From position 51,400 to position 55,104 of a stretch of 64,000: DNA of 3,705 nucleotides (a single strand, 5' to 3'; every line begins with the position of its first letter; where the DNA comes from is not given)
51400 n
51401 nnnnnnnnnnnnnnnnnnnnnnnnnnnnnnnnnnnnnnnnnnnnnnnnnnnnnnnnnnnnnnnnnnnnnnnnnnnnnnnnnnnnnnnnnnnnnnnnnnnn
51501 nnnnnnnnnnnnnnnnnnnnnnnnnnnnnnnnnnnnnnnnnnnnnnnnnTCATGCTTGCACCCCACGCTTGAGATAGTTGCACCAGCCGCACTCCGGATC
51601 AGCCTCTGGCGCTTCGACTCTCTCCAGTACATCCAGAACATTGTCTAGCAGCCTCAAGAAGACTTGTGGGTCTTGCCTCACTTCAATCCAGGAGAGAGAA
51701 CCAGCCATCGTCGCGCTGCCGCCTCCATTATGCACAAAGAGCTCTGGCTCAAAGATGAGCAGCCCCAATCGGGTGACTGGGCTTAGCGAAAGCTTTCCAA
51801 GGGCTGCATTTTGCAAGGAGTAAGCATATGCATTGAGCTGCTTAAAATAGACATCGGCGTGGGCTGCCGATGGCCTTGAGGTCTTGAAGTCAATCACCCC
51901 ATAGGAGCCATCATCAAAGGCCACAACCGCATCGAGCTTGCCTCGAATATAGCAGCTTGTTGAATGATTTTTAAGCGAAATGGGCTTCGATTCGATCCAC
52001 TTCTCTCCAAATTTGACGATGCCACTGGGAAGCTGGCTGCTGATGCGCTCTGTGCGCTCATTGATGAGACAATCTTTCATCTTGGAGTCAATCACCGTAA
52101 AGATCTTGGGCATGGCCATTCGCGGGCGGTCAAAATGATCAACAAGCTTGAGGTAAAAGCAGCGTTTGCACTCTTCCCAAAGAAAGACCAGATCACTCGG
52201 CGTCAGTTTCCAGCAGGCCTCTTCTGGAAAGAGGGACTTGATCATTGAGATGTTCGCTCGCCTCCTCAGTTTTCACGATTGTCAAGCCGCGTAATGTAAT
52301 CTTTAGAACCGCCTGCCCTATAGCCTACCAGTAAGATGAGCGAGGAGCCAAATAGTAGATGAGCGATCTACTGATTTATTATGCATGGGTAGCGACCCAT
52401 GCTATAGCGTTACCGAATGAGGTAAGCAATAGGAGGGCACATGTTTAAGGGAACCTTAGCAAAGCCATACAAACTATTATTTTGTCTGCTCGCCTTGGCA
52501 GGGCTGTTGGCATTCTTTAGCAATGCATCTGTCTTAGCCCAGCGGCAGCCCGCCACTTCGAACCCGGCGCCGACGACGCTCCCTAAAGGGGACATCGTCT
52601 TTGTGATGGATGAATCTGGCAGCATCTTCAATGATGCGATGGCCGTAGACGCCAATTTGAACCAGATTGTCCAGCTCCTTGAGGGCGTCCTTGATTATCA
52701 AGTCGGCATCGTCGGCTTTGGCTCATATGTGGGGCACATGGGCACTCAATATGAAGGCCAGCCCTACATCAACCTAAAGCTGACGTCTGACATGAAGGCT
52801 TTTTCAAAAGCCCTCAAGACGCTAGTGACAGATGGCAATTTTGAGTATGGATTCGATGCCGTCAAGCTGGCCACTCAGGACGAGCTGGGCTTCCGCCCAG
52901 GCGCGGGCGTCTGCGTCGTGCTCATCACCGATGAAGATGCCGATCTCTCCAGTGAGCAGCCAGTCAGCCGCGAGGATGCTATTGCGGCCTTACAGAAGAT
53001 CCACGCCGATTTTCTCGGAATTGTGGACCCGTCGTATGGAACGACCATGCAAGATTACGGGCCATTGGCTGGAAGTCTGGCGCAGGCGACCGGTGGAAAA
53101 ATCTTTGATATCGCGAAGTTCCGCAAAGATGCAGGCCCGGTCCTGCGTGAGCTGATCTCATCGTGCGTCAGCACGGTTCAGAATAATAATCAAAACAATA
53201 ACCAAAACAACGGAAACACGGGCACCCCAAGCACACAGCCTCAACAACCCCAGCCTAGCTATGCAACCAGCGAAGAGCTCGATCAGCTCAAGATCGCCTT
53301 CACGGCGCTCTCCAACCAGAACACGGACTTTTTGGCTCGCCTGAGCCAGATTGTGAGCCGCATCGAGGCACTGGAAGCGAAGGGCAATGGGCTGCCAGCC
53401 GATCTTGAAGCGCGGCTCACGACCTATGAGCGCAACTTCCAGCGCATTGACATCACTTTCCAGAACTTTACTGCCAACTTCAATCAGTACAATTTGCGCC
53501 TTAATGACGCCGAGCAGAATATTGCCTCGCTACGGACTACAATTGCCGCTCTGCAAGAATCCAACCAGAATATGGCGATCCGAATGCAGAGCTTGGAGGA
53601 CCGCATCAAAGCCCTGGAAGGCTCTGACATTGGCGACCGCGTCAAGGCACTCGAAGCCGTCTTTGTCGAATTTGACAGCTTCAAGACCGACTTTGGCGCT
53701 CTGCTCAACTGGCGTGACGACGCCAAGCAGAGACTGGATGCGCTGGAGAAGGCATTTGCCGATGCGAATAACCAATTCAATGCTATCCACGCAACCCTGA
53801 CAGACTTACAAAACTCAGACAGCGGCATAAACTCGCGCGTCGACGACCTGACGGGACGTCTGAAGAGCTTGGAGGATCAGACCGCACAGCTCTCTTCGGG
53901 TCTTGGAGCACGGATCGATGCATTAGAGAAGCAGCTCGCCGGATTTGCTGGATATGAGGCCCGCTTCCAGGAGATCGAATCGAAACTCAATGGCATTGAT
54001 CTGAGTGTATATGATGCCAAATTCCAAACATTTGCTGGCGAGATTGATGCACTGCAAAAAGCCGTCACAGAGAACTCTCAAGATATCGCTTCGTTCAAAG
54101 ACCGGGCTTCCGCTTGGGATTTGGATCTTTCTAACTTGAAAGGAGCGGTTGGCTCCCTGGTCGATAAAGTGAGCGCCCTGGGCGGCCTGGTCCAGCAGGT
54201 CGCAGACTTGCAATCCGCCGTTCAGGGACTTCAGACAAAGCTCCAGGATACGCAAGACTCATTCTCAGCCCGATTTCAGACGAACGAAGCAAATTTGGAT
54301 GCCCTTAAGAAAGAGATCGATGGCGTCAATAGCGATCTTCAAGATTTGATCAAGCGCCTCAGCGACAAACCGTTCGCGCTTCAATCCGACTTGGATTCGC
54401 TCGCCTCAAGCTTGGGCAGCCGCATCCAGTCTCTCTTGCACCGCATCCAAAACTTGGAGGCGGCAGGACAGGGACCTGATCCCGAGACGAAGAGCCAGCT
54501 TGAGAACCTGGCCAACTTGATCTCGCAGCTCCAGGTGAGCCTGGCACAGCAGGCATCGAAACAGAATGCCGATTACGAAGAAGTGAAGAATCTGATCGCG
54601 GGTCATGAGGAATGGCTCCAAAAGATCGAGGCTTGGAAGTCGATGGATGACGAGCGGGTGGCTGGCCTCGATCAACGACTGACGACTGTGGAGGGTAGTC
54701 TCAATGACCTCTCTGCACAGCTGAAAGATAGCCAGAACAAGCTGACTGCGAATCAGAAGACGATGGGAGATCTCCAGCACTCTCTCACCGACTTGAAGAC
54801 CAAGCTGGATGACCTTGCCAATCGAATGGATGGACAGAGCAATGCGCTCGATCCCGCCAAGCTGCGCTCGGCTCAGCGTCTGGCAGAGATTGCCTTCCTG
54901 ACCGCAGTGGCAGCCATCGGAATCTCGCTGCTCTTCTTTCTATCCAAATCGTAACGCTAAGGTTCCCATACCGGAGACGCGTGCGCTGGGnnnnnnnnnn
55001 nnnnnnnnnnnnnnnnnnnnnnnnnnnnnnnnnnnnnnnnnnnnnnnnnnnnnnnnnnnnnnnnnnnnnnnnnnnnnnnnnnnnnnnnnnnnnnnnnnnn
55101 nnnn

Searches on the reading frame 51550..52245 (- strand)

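Call 22: search_protein_families(library=pfam, proteins=[window:51550-52245:-], max_evalue=0.001)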
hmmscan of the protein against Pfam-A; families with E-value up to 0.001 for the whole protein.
window:51550-52245:- (231 aa): 1 family
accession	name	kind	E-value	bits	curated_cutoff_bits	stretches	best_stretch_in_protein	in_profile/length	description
PF12705.13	PDDEXK_1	-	2.1e-08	34.8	22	1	80-224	120-242/247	PD-(D/E)XK nuclease superfamily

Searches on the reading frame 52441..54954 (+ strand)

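Call 22: search_protein_families(library=pfam, proteins=[window:52441-54954:+], max_evalue=0.001)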
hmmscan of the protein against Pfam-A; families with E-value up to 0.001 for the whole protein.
window:52441-54954:+ (837 aa): 35 families (the best 25 are shown)
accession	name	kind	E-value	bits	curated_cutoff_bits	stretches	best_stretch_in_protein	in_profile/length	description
PF23991.1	DUF7310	-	3.7e-16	59.8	40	1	429-482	2-54/83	Coiled-coil region of unknown function (DUF7310)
PF04513.17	Baculo_PEP_C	-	5.1e-11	43.2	38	0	439-520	15-91/140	Baculovirus polyhedron envelope protein, PEP, C terminus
PF08702.15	Fib_alpha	-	3.5e-10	40.7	29.9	0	289-393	25-129/143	Fibrinogen alpha/beta chain family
PF05010.19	TACC_C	-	4.5e-09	36.8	29.9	0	353-485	16-137/201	Transforming acidic coiled-coil-containing protein (TACC), C-terminal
PF06160.17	EzrA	-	2.3e-08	33.3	39.6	0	427-501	98-172/557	Septation ring formation regulator, EzrA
PF07889.17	DUF1664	-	2.7e-08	34.3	34.6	0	583-665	39-120/124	Protein of unknown function (DUF1664)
PF04108.17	ATG17_like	-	1e-07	32.2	43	1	427-815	18-289/355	Autophagy protein ATG17-like domain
PF08614.16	ATG16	-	7.6e-07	29.9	33.7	0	664-803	26-153/200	Autophagy protein 16 (ATG16)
PF05911.16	FPP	-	1.4e-06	27.3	40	0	225-386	607-761/871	Filament-like plant protein, long coiled-coil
PF25450.1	Rab11-FIP3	-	1.5e-06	29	31.9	0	535-607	42-111/125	Rab11-FIP3-like domain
PF15905.10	HMMR_N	-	1.5e-06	28.4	30.1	0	429-550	205-325/330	Hyaluronan mediated motility receptor N-terminal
PF05531.17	NPV_P10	-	1.9e-06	28.7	29.8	0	740-789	13-65/75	Nucleopolyhedrovirus P10 protein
PF00092.34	VWA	-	1.9e-06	28.7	23.8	1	51-177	1-120/174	von Willebrand factor type A domain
PF19220.6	Rod_CreS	-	9.7e-06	25.3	100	0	284-520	19-261/359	Crescentin, rod domain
PF00261.25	Tropomyosin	-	1.1e-05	25.5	38.6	0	600-791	10-199/242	Tropomyosin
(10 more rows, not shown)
